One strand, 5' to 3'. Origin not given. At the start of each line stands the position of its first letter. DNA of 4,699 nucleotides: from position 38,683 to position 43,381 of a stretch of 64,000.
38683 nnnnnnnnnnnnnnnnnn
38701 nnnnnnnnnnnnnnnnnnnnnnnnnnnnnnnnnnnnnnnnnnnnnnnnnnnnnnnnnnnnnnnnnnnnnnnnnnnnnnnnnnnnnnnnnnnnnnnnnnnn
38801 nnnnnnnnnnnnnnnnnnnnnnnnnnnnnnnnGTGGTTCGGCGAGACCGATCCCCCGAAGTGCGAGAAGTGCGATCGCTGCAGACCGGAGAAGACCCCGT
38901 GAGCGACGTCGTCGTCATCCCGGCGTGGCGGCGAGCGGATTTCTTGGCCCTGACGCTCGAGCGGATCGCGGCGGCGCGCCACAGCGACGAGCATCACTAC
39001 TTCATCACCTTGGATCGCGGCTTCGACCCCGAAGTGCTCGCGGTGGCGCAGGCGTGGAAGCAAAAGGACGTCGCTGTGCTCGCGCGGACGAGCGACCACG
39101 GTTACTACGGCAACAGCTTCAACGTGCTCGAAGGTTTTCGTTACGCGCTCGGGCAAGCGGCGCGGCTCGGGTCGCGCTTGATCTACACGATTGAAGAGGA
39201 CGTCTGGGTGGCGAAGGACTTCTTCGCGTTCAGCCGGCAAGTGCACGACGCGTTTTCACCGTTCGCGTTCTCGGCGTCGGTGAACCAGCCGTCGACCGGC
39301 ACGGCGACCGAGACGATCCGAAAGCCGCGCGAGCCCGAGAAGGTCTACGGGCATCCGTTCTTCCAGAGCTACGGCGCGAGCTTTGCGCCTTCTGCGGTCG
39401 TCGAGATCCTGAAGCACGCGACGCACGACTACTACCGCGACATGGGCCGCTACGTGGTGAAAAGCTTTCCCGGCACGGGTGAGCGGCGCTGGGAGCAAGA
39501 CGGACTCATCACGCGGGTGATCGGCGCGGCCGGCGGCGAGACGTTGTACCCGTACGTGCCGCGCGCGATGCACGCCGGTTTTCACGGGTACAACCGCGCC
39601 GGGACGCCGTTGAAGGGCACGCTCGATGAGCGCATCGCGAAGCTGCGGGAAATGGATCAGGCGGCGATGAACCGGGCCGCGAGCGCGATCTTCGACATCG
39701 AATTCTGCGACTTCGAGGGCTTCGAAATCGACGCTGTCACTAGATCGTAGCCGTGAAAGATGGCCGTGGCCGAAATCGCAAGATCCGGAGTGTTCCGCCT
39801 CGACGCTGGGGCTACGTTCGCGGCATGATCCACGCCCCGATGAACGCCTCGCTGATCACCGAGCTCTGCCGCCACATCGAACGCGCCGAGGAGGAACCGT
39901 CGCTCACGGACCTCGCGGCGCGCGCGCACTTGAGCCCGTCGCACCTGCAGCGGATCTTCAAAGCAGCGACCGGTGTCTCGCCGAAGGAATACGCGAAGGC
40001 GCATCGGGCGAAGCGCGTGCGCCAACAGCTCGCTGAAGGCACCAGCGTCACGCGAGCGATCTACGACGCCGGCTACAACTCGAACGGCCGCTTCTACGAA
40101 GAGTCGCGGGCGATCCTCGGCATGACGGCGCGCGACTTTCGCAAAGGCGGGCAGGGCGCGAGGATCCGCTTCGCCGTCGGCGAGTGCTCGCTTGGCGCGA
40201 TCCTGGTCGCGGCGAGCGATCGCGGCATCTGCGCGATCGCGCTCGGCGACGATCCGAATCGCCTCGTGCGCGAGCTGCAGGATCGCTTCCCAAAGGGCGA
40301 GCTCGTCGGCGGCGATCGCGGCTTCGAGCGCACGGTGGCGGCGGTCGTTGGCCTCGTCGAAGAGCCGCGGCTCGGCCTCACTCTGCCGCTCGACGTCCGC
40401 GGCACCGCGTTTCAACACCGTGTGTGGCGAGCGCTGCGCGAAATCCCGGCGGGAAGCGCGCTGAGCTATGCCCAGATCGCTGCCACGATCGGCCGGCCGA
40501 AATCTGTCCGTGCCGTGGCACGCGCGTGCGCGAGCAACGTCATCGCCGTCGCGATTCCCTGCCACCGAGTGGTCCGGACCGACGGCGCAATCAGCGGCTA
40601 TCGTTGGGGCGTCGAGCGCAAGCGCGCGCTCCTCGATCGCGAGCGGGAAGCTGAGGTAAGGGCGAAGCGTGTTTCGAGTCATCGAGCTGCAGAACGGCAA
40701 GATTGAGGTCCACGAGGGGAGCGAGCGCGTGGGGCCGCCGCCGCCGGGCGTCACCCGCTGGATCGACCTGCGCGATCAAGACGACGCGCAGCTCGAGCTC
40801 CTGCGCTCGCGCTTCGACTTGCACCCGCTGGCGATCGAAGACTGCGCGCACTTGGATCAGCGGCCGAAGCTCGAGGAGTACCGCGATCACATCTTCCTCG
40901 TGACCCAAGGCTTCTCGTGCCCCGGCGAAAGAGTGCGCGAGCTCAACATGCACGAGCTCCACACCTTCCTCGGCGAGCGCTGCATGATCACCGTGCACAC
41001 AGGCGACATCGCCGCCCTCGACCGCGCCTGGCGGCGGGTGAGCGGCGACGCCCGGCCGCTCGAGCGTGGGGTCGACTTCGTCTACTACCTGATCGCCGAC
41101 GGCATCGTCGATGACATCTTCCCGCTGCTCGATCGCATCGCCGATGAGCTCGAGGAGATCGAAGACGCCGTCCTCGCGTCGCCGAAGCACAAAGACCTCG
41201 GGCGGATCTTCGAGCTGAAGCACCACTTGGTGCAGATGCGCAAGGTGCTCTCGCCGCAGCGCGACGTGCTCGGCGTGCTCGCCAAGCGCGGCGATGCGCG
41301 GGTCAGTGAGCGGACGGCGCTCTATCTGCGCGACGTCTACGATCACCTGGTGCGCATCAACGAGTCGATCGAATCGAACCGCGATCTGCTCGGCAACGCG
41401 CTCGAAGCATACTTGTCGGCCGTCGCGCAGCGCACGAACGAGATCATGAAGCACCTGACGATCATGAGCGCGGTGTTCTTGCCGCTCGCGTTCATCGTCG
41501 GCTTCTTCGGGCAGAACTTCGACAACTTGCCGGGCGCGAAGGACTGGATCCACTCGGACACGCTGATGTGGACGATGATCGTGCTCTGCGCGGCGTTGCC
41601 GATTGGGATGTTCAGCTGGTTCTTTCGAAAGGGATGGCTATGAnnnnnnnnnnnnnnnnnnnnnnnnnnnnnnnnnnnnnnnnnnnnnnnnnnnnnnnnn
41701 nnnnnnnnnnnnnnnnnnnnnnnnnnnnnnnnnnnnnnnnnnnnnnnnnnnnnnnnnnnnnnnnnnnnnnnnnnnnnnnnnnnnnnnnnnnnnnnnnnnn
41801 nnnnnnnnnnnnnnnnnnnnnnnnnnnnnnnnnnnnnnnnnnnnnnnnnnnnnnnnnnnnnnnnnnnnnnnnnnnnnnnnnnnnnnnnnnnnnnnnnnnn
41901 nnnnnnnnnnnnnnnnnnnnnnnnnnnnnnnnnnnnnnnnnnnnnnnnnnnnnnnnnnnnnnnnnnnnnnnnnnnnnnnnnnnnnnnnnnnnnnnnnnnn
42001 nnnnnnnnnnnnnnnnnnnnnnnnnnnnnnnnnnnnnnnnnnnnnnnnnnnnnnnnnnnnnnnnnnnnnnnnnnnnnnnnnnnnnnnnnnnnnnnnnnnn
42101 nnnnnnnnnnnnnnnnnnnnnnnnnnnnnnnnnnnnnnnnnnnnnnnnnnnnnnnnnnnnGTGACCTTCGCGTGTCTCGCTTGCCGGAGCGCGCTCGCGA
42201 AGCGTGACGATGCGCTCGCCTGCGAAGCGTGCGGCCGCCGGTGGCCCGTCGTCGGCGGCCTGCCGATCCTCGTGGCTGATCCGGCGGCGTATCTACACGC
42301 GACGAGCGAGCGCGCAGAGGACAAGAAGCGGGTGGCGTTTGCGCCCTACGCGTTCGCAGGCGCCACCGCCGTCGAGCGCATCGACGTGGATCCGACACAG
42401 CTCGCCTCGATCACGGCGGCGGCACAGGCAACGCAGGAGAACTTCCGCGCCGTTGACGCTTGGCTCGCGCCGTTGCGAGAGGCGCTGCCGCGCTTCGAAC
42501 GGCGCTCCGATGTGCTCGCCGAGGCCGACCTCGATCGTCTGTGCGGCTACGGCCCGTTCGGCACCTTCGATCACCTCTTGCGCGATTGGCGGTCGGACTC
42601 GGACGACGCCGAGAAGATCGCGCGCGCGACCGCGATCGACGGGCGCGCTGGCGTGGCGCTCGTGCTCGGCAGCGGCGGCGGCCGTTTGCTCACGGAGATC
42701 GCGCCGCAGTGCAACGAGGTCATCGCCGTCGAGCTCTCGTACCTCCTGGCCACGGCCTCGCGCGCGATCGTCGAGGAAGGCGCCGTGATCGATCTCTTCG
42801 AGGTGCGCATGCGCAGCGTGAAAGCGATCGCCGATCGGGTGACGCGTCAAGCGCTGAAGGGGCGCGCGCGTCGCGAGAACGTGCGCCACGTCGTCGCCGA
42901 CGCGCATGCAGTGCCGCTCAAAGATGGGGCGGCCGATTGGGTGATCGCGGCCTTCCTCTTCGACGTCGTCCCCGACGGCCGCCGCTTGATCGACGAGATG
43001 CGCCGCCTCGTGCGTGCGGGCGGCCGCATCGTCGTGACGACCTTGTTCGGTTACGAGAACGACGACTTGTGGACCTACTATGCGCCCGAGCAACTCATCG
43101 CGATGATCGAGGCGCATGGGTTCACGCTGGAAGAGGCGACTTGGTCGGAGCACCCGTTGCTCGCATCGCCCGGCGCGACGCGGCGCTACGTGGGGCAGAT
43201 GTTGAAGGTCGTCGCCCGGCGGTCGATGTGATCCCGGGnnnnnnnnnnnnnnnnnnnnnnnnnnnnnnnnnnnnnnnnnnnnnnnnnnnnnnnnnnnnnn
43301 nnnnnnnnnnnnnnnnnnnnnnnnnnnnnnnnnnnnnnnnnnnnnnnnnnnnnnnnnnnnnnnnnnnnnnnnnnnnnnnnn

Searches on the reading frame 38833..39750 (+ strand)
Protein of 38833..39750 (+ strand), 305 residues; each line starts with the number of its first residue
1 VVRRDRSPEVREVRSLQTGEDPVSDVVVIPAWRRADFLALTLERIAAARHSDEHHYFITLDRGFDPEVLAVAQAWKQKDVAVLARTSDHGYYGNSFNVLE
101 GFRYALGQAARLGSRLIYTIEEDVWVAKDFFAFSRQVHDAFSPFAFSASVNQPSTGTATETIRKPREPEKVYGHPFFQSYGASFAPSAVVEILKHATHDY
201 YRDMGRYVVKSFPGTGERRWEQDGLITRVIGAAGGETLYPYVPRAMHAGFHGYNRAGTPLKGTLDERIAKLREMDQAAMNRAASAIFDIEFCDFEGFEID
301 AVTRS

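Call 66: search_protein_families(library=pfam, proteins=[window:38833-39750:+], max_evalue=0.001)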
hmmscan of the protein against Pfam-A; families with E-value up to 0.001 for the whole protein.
window:38833-39750:+ (305 aa): 1 family
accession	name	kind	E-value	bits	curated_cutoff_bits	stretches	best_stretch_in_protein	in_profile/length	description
PF13641.12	Glyco_tranf_2_3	-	1.5e-05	25.6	27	1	27-132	5-105/230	Glycosyltransferase like family 2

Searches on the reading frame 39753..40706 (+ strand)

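Call 66: search_protein_families(library=pfam, proteins=[window:39753-40706:+], max_evalue=0.001)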
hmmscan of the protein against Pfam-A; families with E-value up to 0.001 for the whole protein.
window:39753-40706:+ (317 aa): 4 families
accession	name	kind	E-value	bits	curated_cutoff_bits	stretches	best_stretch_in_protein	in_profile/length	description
PF01035.26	DNA_binding_1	-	3e-33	113.9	27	1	219-298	1-80/81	6-O-methylguanine DNA methyltransferase, DNA binding domain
PF12833.13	HTH_18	-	4.1e-22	78.7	33.6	1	54-131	1-79/80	Helix-turn-helix domain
PF00165.29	HTH_AraC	-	6.7e-14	52.1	26.6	1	50-80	10-40/42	Bacterial regulatory helix-turn-helix proteins, AraC family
PF02870.21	Methyltransf_1N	-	0.00014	22.8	21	1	139-176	2-38/71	6-O-methylguanine DNA methyltransferase, ribonuclease-like domain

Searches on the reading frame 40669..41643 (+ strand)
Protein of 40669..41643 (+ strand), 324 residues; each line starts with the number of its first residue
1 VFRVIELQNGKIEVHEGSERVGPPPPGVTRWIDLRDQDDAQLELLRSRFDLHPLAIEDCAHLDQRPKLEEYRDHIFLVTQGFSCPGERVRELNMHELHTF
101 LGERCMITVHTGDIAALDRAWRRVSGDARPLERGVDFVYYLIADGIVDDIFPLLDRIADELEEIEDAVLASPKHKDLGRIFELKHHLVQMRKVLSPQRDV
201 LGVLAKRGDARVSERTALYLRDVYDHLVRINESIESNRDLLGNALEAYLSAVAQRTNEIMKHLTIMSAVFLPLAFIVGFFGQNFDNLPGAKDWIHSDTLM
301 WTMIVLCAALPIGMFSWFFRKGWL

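Call 66: search_protein_families(library=pfam, proteins=[window:40669-41643:+], max_evalue=0.001)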
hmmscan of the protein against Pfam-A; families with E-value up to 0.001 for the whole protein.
window:40669-41643:+ (324 aa): 1 family
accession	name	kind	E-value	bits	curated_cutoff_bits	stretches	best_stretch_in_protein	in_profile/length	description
PF01544.23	CorA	-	2.7e-72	244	27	1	30-319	5-291/292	CorA-like Mg2+ transporter protein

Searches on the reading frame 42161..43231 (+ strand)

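Call 66: search_protein_families(library=pfam, proteins=[window:42161-43231:+], max_evalue=0.001)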
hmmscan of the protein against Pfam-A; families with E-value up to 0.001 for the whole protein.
window:42161-43231:+ (356 aa): 6 families
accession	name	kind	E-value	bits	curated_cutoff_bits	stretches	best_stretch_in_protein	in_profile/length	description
PF08241.18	Methyltransf_11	-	8.8e-14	52.4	21.2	1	168-292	2-95/95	Methyltransferase domain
PF13649.12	Methyltransf_25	-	1.4e-10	42.2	27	1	233-288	38-97/97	Methyltransferase domain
PF13489.12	Methyltransf_23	-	5.1e-07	30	27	1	151-319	11-148/164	Methyltransferase domain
PF01209.24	Ubie_methyltran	-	1.4e-06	28.3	20.1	1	213-293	78-152/233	ubiE/COQ5 methyltransferase family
PF08242.18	Methyltransf_12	-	2.7e-06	28.5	30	0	222-290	32-98/98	Methyltransferase domain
PF13847.12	Methyltransf_31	-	0.00037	20.6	27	0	239-295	54-112/145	Methyltransferase domain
